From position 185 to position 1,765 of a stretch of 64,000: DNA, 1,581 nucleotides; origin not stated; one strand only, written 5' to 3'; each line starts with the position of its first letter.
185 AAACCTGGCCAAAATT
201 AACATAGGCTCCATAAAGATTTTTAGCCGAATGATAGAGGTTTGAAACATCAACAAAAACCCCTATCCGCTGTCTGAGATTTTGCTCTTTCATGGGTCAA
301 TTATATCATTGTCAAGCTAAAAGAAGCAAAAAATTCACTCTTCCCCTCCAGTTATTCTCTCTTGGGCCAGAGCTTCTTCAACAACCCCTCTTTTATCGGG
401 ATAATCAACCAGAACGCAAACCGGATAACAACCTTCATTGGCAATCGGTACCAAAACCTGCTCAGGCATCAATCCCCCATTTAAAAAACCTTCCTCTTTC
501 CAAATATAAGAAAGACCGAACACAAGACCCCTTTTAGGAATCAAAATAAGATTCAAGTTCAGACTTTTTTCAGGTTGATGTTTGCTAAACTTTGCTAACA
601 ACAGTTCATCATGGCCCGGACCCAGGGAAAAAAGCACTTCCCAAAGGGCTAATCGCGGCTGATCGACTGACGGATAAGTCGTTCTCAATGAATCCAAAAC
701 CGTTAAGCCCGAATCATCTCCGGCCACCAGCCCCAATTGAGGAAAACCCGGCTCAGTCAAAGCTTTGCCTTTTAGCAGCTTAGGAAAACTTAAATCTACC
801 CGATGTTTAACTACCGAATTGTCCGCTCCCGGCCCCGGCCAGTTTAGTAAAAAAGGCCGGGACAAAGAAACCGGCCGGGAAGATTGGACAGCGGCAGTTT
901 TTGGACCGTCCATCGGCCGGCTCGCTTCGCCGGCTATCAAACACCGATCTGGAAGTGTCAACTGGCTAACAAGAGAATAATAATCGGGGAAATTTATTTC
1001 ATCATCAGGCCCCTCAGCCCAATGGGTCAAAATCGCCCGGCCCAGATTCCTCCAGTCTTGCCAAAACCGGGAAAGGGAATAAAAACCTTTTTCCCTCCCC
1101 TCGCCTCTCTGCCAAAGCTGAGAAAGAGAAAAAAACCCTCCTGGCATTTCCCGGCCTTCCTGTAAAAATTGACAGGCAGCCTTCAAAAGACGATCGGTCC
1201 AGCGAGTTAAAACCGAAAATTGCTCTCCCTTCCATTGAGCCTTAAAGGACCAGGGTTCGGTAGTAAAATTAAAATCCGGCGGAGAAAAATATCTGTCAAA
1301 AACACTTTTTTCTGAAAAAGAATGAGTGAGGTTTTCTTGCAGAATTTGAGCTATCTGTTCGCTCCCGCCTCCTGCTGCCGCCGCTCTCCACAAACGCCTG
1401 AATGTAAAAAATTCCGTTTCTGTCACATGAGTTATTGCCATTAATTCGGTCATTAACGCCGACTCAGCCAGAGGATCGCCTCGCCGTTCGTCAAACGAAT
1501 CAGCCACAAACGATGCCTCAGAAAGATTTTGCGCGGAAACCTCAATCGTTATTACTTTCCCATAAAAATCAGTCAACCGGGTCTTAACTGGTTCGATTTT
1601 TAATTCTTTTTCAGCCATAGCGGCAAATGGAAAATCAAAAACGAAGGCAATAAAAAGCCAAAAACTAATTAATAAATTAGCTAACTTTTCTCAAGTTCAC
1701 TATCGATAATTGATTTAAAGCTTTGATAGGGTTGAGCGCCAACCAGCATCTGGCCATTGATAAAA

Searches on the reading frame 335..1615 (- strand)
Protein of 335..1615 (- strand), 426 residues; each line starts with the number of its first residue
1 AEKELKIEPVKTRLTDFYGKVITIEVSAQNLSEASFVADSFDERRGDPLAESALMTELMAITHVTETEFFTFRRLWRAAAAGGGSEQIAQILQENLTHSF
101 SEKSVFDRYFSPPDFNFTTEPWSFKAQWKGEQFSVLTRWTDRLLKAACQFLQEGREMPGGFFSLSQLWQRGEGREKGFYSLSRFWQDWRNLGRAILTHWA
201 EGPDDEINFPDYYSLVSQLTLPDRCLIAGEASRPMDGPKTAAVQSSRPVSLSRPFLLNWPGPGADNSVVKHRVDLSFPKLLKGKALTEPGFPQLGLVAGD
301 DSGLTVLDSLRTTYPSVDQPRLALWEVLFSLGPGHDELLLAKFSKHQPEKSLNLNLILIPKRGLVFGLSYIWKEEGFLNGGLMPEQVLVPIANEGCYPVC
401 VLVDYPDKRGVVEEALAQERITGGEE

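Call 100: search_protein_families(library=pfam, alignment_id=A11, max_evalue=0.00001)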
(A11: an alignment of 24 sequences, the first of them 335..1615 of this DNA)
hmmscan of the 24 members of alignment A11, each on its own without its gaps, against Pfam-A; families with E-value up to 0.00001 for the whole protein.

A. member 1, window:335-1615:- (426 aa): 0 families

B. families by the number of members that match (of 24 scanned): 39 families (the first 25 are shown)
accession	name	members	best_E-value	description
PF13597.11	NRDD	1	1.6e-143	Anaerobic ribonucleoside-triphosphate reductase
PF00579.31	tRNA-synt_1b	1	1.4e-73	tRNA synthetases class I (W and Y)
PF01434.24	Peptidase_M41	1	5.7e-59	Peptidase family M41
PF02739.22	5_3_exonuc_N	1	1.4e-48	5'-3' exonuclease, N-terminal resolvase-like domain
PF01068.26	DNA_ligase_A_M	1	1.1e-44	ATP dependent DNA ligase domain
PF00004.35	AAA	1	1.1e-43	ATPase family associated with various cellular activities (AAA)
PF01145.31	Band_7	1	2.6e-43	SPFH domain / Band 7 family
PF04675.19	DNA_ligase_A_N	1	1.7e-38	DNA ligase N terminus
PF02535.28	Zip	1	5.8e-38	ZIP Zinc transporter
PF01367.25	5_3_exonuc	1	2.4e-32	5'-3' exonuclease, C-terminal SAM fold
PF00881.29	Nitroreductase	1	5.7e-30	Nitroreductase family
PF00589.27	Phage_integrase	1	9.3e-27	Phage integrase family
PF06831.19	H2TH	1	1.5e-24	Formamidopyrimidine-DNA glycosylase H2TH domain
PF00534.26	Glycos_transf_1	1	2e-24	Glycosyl transferases group 1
PF02463.25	SMC_N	1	2.4e-24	RecF/RecN/SMC N terminal domain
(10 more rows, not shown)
